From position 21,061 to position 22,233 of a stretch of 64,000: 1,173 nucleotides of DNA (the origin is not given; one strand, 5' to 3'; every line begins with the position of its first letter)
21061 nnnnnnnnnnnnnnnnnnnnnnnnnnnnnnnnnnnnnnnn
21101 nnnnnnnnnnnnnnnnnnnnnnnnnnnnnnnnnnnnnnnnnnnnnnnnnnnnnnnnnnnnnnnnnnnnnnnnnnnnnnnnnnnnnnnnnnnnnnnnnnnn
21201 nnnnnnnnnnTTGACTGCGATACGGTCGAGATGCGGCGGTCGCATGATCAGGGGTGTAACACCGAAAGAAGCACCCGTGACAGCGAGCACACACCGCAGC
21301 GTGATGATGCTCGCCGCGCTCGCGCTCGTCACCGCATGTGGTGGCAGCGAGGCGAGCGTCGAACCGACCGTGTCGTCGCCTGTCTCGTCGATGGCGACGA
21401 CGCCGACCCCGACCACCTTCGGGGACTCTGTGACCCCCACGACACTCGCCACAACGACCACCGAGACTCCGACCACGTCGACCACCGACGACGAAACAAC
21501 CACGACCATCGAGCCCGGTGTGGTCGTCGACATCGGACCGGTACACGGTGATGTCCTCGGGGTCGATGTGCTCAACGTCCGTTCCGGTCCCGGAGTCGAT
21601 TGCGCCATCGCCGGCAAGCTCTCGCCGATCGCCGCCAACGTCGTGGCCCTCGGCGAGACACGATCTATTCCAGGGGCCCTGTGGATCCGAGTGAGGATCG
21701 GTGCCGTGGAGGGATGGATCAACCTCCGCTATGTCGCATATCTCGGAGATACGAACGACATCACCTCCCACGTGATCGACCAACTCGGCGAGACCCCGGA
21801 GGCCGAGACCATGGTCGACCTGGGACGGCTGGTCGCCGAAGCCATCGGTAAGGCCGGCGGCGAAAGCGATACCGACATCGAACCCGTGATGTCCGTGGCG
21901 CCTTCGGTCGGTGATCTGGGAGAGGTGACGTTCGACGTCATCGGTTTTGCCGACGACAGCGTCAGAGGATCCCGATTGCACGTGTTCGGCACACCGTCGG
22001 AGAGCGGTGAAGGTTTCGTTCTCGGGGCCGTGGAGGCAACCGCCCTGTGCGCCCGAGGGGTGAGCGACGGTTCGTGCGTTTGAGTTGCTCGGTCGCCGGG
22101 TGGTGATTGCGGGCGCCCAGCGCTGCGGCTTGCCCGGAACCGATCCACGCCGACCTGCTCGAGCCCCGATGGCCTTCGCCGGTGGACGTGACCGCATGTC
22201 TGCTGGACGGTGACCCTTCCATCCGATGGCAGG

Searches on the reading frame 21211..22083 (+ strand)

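Call 35: search_protein_families(library=pfam, proteins=[window:21211-22083:+], max_evalue=0.01)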
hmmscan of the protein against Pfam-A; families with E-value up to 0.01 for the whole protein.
window:21211-22083:+ (290 aa): 1 family
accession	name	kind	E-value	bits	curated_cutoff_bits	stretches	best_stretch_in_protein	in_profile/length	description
PF08239.17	SH3_3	-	0.0013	19.3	27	1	119-175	1-53/54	Bacterial SH3 domain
